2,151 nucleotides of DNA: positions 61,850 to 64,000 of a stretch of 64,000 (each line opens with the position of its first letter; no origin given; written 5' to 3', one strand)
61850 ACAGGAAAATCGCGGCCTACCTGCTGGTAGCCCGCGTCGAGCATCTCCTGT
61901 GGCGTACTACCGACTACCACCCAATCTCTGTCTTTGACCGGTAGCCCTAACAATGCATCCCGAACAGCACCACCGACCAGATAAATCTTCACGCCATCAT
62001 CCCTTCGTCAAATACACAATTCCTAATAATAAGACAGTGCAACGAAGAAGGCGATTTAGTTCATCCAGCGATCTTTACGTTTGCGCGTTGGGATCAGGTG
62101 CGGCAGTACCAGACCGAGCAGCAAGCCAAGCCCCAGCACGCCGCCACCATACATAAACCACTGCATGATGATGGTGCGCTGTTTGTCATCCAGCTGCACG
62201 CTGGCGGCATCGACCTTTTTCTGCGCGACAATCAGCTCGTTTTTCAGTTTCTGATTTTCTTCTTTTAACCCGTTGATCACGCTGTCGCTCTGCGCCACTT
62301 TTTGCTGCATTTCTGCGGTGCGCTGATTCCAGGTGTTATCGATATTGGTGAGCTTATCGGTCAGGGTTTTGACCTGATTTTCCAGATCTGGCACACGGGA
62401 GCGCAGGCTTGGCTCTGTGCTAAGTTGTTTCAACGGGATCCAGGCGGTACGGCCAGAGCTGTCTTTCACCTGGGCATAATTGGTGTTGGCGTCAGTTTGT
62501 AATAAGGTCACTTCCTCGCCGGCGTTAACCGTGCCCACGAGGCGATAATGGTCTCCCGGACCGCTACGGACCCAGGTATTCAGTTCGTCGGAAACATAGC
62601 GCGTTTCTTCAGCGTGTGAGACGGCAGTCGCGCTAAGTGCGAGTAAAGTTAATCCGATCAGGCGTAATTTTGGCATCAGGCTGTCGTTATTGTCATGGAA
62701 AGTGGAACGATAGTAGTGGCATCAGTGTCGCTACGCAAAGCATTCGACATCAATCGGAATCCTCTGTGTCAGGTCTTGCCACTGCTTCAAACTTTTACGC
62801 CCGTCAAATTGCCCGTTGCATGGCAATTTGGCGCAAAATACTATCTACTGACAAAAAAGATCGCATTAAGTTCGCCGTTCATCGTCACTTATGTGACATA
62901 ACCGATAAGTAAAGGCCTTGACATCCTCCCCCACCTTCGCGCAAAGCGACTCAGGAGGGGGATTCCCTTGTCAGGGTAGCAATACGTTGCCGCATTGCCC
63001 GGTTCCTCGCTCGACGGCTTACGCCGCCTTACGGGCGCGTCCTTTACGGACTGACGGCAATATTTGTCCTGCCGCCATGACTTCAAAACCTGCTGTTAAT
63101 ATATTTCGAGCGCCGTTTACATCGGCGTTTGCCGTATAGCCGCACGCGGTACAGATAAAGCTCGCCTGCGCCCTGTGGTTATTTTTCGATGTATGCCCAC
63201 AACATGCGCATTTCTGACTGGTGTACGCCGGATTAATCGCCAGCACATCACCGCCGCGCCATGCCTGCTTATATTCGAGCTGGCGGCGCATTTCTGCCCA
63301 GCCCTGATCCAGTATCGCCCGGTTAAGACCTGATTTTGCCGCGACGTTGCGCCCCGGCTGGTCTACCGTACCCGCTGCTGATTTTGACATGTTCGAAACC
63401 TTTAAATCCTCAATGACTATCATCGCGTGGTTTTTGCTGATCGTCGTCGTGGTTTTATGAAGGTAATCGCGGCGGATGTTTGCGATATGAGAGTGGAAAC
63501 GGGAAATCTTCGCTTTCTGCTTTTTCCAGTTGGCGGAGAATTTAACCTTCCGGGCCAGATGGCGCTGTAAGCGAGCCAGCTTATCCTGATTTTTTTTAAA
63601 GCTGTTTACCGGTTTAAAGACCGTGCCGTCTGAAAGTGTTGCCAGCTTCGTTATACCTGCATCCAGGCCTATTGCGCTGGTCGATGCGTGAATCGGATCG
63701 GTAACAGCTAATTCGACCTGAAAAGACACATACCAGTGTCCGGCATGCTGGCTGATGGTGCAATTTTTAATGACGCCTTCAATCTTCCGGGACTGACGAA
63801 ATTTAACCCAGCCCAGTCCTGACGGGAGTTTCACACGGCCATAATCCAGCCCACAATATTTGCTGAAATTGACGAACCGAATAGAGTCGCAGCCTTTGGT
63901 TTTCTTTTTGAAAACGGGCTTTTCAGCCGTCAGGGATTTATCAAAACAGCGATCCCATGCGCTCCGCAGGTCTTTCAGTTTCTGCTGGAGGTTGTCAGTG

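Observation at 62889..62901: Perfect 13-bp palindrome between the ygiM promoter and the TnpB right end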

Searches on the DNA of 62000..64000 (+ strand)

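Call 4: search_dna_similar(query=window:62677-64000:+, collection=ecoli_genomes, mode=near, max_rows=30, rows=spread)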
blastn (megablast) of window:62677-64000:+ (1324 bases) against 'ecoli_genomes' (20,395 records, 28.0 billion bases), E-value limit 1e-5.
Records with a match: 5438; places in all: 5444; records where one place covers at least 80% of the query: 148.
Genomes with a match: 5425 of 5426; with a place that covers at least 80% of the query: 148. Places per genome that has any: lowest 1, median 1, highest 4. On chromosomes: 5426 places; on plasmids: 18.
Best place of each record, by identity: >=99% 5164; 95-99% 261; 80-90% 1; 60-80% 12.
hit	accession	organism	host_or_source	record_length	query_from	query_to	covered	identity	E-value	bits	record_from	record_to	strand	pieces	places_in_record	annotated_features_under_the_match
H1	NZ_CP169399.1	Escherichia coli strain MFDS1022581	Animal source foods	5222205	1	1324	100%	100.0%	0e+0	2446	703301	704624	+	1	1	RNA-guided endonuclease InsQ/TnpB family protein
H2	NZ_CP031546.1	Escherichia coli strain cq9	pig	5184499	1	244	18%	99.6%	2e-121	446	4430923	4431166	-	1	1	ygiF: inorganic triphosphatase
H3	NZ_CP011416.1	Escherichia coli strain CFSAN029787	Homo sapiens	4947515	1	244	18%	99.6%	2e-121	446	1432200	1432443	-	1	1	ygiF: inorganic triphosphatase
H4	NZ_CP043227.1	Escherichia coli strain Ec-050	Homo sapiens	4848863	1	244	18%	99.6%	2e-121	446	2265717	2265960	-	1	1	ygiF: inorganic triphosphatase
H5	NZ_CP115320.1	Escherichia coli strain CUVET18-565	dog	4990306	1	244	18%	99.6%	2e-121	446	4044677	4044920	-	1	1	ygiF: inorganic triphosphatase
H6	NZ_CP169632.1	Escherichia coli strain L-formLTE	-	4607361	1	244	18%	99.6%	2e-121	446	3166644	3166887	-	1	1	ygiF: inorganic triphosphatase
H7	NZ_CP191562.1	Escherichia coli strain A3024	patient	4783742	1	244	18%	99.6%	2e-121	446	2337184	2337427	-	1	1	ygiF: inorganic triphosphatase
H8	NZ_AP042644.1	Escherichia coli strain OkiPb01707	bovine feces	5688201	1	244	18%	99.6%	2e-121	446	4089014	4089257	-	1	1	ygiF: inorganic triphosphatase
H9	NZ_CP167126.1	Escherichia coli strain SK6988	Mouse fecal sample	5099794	1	244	18%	99.6%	2e-121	446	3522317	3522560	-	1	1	ygiF: inorganic triphosphatase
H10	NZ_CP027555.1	Escherichia coli strain 2013C-3513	Homo sapiens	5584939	1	241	18%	100.0%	2e-121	446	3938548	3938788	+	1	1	none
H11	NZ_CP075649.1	Escherichia coli strain STEC17-190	Homo sapiens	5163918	1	241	18%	100.0%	2e-121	446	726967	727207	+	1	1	none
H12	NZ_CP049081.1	Escherichia coli strain p10A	Homo sapiens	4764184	1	241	18%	100.0%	2e-121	446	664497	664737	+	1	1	none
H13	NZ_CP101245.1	Escherichia coli strain EC21Z-097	Homo sapiens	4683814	1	241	18%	100.0%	2e-121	446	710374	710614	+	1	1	none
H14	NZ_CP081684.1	Escherichia coli strain 0H23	-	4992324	1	241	18%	100.0%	2e-121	446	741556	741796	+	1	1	none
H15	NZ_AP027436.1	Escherichia coli strain EC571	Sus scrofa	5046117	1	241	18%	100.0%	2e-121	446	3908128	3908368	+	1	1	none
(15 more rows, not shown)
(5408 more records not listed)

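Call 6: get_annotated_region(hit=H1, flank=4000)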
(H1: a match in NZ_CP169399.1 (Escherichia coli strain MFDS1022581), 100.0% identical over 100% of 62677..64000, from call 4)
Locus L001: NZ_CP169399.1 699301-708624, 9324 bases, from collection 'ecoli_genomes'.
description: Escherichia coli strain MFDS1022581 chromosome, complete genome
organism: Escherichia coli strain MFDS1022581 (NCBI taxid 562)
replicon: chromosome; assembly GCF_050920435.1
host: -; source: Animal source foods; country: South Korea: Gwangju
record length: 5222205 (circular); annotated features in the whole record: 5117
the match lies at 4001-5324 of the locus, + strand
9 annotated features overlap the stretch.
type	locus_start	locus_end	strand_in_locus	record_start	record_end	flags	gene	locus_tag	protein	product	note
CDS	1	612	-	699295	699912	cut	plsY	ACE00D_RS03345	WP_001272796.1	glycerol-3-phosphate 1-O-acyltransferase PlsY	-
CDS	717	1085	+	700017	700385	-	folB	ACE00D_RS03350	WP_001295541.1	bifunctional dihydroneopterin aldolase/7,8-dihydroneopterin epimerase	-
CDS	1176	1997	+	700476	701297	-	bacA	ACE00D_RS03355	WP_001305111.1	undecaprenyl-diphosphate phosphatase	-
CDS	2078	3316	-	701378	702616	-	cca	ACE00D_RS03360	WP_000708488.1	fused tRNA nucleotidyltransferase/2',3'-cyclic phosphodiesterase/2' nucleotidase/phosphatase Cca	-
CDS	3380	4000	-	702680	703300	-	ygiM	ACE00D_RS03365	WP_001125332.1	TIGR04211 family SH3 domain-containing protein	-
CDS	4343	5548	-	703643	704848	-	-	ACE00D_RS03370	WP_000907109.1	RNA-guided endonuclease InsQ/TnpB family protein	-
CDS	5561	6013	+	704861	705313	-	tnpA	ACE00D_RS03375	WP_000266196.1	IS200/IS605-like element ISEc41 family transposase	-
CDS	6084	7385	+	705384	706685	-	ygiF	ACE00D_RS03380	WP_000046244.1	inorganic triphosphatase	-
CDS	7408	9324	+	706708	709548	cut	glnE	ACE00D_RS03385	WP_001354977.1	bifunctional [glutamate--ammonia ligase]-adenylyl-L-tyrosine phosphorylase/[glutamate--ammonia-ligase] adenylyltransferase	-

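Call 7: get_annotated_region(hit=H6, flank=2500)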
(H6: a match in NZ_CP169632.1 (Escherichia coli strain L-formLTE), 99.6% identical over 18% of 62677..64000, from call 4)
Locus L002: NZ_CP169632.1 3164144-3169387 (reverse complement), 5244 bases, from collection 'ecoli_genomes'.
description: Escherichia coli strain L-formLTE chromosome, complete genome
organism: Escherichia coli strain L-formLTE (NCBI taxid 562)
replicon: chromosome; assembly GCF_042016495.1
host: -; source: -; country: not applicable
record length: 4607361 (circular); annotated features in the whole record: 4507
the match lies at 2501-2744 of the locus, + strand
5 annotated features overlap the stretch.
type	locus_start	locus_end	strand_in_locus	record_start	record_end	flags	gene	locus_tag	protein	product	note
CDS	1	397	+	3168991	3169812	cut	bacA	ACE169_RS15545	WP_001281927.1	undecaprenyl-diphosphate phosphatase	-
CDS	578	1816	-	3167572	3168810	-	cca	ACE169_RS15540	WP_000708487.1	fused tRNA nucleotidyltransferase/2',3'-cyclic phosphodiesterase/2' nucleotidase/phosphatase Cca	-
CDS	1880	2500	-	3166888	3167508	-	ygiM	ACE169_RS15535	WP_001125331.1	TIGR04211 family SH3 domain-containing protein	-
CDS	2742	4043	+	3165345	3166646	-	ygiF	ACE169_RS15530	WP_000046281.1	inorganic triphosphatase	-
CDS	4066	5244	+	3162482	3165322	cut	glnE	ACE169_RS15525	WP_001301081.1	bifunctional [glutamate--ammonia ligase]-adenylyl-L-tyrosine phosphorylase/[glutamate--ammonia-ligase] adenylyltransferase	-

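Call 8: get_annotated_region(hit=H10, flank=2500)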
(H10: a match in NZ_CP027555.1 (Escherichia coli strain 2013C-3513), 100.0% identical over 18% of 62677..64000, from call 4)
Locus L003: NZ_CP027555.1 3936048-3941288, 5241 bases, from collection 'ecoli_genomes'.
description: Escherichia coli strain 2013C-3513 chromosome, complete genome
organism: Escherichia coli strain 2013C-3513 (NCBI taxid 562)
replicon: chromosome; assembly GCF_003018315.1
host: Homo sapiens; source: missing; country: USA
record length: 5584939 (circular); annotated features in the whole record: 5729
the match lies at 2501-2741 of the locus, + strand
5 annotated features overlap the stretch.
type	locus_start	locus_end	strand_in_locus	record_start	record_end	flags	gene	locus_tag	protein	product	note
CDS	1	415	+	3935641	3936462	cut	bacA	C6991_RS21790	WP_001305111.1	undecaprenyl-diphosphate phosphatase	-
CDS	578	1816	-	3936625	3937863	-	cca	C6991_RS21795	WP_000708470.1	fused tRNA nucleotidyltransferase/2',3'-cyclic phosphodiesterase/2' nucleotidase/phosphatase Cca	-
CDS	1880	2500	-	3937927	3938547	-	ygiM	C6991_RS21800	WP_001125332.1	TIGR04211 family SH3 domain-containing protein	-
CDS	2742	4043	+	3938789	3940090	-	ygiF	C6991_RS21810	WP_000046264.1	inorganic triphosphatase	-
CDS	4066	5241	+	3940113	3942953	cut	glnE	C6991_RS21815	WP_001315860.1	bifunctional [glutamate--ammonia ligase]-adenylyl-L-tyrosine phosphorylase/[glutamate--ammonia-ligase] adenylyltransferase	-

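Call 14: search_rna_families(source=window, start=62000, end=64000, threshold=evalue, max_evalue=1)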
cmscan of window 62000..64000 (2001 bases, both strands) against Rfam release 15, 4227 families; matches with E-value up to 1: 0.
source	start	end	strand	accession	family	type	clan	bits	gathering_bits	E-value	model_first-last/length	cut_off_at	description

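Call 17: search_dna_similar(query=L001:4242-4700:+, collection=ecoli_genomes, mode=near, max_rows=60, rows=spread)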
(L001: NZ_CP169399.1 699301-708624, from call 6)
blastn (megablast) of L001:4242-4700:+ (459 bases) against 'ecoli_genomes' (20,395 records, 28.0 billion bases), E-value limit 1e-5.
Records with a match: 169; places in all: 173; records where one place covers at least 80% of the query: 152.
Genomes with a match: 169 of 5426; with a place that covers at least 80% of the query: 152. Places per genome that has any: lowest 1, median 1, highest 3. On chromosomes: 156 places; on plasmids: 17.
Best place of each record, by identity: >=99% 28; 95-99% 128; 80-90% 7; 60-80% 6.
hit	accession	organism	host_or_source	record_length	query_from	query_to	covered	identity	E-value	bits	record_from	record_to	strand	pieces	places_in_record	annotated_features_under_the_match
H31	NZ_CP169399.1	Escherichia coli strain MFDS1022581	Animal source foods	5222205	1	459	100%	100.0%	0e+0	848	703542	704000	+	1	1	RNA-guided endonuclease InsQ/TnpB family protein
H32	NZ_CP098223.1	Escherichia coli strain Z0117EC0005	Canis lupus familiaris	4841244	1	459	100%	99.3%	0e+0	832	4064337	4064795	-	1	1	RNA-guided endonuclease InsQ/TnpB family protein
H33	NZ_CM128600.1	Escherichia coli strain E400634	Homo sapiens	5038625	1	459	100%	99.3%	0e+0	832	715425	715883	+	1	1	RNA-guided endonuclease InsQ/TnpB family protein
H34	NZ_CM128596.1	Escherichia coli strain 100117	Homo sapiens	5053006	1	459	100%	99.3%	0e+0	832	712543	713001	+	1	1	RNA-guided endonuclease InsQ/TnpB family protein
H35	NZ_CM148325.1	Escherichia coli strain 24A16CRGN010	Homo sapiens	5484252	1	459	100%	99.3%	0e+0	832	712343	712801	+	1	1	RNA-guided endonuclease InsQ/TnpB family protein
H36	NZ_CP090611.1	Escherichia coli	pig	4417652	1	459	100%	99.1%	0e+0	826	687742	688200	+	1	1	RNA-guided endonuclease InsQ/TnpB family protein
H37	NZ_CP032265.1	Escherichia coli strain AR_0089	missing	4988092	1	459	100%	98.9%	0e+0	821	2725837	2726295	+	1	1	RNA-guided endonuclease InsQ/TnpB family protein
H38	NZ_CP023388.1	Escherichia coli strain 1105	canine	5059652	1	459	100%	98.9%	0e+0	821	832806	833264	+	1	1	RNA-guided endonuclease InsQ/TnpB family protein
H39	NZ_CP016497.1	Escherichia coli strain UPEC 26-1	Homo sapiens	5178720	1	459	100%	98.9%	0e+0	821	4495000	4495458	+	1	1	RNA-guided endonuclease InsQ/TnpB family protein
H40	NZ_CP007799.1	Escherichia coli Nissle 1917 strain Nissle 1917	soldier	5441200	1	459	100%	98.9%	0e+0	821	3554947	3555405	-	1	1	RNA-guided endonuclease InsQ/TnpB family protein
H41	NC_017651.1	Escherichia coli str. 'clone D i2' strain clone D i2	-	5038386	1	459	100%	98.9%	0e+0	821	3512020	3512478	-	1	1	RNA-guided endonuclease InsQ/TnpB family protein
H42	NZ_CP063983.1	Escherichia coli strain 25DN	LAB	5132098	1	459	100%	98.9%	0e+0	821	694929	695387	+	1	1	RNA-guided endonuclease InsQ/TnpB family protein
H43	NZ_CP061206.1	Escherichia coli strain DA61218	Homo sapiens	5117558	1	459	100%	98.9%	0e+0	821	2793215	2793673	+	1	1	RNA-guided endonuclease InsQ/TnpB family protein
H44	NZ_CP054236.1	Escherichia coli strain EcPF5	Homo sapiens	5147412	1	459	100%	98.9%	0e+0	821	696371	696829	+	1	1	RNA-guided endonuclease InsQ/TnpB family protein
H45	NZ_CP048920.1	Escherichia coli strain SCU-101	Homo sapiens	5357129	1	459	100%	98.9%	0e+0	821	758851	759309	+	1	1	RNA-guided endonuclease InsQ/TnpB family protein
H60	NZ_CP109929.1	Escherichia coli O6:K2:H1 strain C 691-04A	Homo sapiens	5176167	1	459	100%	98.9%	0e+0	821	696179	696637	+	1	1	RNA-guided endonuclease InsQ/TnpB family protein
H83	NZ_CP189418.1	Escherichia coli strain N1718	Homo sapiens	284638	1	459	100%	79.2%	2e-76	294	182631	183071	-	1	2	RNA-guided endonuclease InsQ/TnpB family protein | conjugal transfer protein TraG N-terminal domain-containing protein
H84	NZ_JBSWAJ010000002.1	Escherichia coli strain 361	Homo sapiens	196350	1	459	100%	78.9%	1e-74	289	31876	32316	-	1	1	RNA-guided endonuclease InsQ/TnpB family protein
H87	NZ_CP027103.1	Escherichia coli strain RM14723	dog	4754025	1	45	10%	100.0%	5e-13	84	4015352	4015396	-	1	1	none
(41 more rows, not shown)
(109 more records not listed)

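Call 26: get_annotated_region(hit=H87, flank=1200)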
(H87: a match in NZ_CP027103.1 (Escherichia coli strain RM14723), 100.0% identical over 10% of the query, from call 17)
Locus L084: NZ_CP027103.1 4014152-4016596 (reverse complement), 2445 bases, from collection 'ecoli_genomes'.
description: Escherichia coli strain RM14723 chromosome, complete genome
organism: Escherichia coli strain RM14723 (NCBI taxid 562)
replicon: chromosome; assembly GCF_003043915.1
host: dog; source: feces; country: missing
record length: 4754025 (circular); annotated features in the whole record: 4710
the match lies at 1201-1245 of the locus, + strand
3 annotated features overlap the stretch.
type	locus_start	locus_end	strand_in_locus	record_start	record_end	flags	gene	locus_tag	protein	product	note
CDS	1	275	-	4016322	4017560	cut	cca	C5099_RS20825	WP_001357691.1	fused tRNA nucleotidyltransferase/2',3'-cyclic phosphodiesterase/2' nucleotidase/phosphatase Cca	-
CDS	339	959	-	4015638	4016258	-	ygiM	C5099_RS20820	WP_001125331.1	TIGR04211 family SH3 domain-containing protein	-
CDS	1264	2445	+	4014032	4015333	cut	ygiF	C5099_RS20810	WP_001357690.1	inorganic triphosphatase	-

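Call 33: search_dna_similar(query=window:62868-62917:+, collection=ecoli_genomes, mode=near, max_rows=12, rows=spread)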
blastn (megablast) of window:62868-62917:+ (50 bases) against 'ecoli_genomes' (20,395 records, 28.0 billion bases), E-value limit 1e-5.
Records with a match: 5425; places in all: 5427; records where one place covers at least 80% of the query: 5425.
Genomes with a match: 5425 of 5426; with a place that covers at least 80% of the query: 5425. Places per genome that has any: lowest 1, median 1, highest 2. On chromosomes: 5426 places; on plasmids: 1.
Best place of each record, by identity: >=99% 4845; 95-99% 544; 90-95% 36.
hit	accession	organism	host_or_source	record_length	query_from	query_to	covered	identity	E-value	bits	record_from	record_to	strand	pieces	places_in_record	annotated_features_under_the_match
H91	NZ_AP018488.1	Escherichia coli O157:H7 strain PV15-279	Homo sapiens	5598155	1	50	100%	100.0%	5e-17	94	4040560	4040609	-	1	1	none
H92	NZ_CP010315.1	Escherichia coli strain 789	Turkey with septicemic infection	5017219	1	50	100%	100.0%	5e-17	94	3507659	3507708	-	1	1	none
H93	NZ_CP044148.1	Escherichia coli O157 strain AR-0427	missing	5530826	1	50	100%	100.0%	5e-17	94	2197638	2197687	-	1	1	none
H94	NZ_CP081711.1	Escherichia coli strain AH21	-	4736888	1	50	100%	100.0%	5e-17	94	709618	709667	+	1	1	none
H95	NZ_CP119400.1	Escherichia coli strain MRE162 substr. NOR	not provided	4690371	1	50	100%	100.0%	5e-17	94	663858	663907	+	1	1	none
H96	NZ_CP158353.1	Escherichia coli strain 914033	Homo sapiens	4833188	1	50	100%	100.0%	5e-17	94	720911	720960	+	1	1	none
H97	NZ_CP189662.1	Escherichia coli strain 102651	Homo sapiens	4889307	1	50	100%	100.0%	5e-17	94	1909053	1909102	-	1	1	none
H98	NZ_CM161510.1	Escherichia coli strain TC9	in vitro transconjugant generated by ...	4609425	1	50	100%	100.0%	5e-17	94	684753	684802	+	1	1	none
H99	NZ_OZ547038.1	Escherichia coli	Homo sapiens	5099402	1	50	100%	100.0%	5e-17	94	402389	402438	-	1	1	none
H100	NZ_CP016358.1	Escherichia coli strain K-15KW01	Homo sapiens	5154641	1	49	98%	100.0%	2e-16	92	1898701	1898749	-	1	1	none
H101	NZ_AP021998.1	Escherichia coli strain WP3-W18-ESBL-07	-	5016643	1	50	100%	96.0%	1e-13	82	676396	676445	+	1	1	none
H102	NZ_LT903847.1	Escherichia coli O127:H6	Homo sapiens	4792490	1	47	94%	93.6%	2e-10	71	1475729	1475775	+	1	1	none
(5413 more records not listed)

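Call 34: search_dna_similar(query=window:62868-63018:+, collection=ecoli_genomes, mode=near, max_rows=10, rows=spread)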
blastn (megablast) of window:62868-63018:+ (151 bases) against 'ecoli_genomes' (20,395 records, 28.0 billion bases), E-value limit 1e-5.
Records with a match: 5425; places in all: 5427; records where one place covers at least 80% of the query: 146.
Genomes with a match: 5425 of 5426; with a place that covers at least 80% of the query: 146. Places per genome that has any: lowest 1, median 1, highest 2. On chromosomes: 5426 places; on plasmids: 1.
Best place of each record, by identity: >=99% 3417; 95-99% 1749; 90-95% 259.
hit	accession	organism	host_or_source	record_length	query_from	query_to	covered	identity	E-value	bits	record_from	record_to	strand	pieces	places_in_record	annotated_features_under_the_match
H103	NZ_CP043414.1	Escherichia coli strain EC42405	bovine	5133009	1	151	100%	100.0%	2e-72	279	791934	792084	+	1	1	none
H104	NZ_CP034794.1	Escherichia coli strain 06-3462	missing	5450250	1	53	35%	98.1%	3e-16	94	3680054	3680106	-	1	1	ygiF: inorganic triphosphatase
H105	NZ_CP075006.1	Escherichia coli strain 6629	bovine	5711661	1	53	35%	98.1%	3e-16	94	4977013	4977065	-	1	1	ygiF: inorganic triphosphatase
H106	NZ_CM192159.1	Escherichia coli strain CMZE046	Homo sapiens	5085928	1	53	35%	94.3%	5e-13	82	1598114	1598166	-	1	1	ygiF: inorganic triphosphatase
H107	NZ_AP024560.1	Escherichia coli strain NIPH17_0020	Homo sapiens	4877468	1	50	33%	100.0%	3e-16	94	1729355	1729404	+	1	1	none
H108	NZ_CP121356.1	Escherichia coli strain rl0044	Sus scrofa domesticus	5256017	1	50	33%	100.0%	3e-16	94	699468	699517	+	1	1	none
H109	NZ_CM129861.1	Escherichia coli strain SW070919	wastewater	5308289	1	50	33%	100.0%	3e-16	94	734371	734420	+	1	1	none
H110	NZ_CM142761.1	Escherichia coli strain GPEC79-13-647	chicken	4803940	1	50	33%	100.0%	3e-16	94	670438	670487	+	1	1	none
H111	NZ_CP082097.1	Escherichia coli strain MS15052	Homo sapiens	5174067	1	49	32%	100.0%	9e-16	92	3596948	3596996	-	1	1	none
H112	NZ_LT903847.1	Escherichia coli O127:H6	Homo sapiens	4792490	1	47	31%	93.6%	1e-9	71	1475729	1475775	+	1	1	none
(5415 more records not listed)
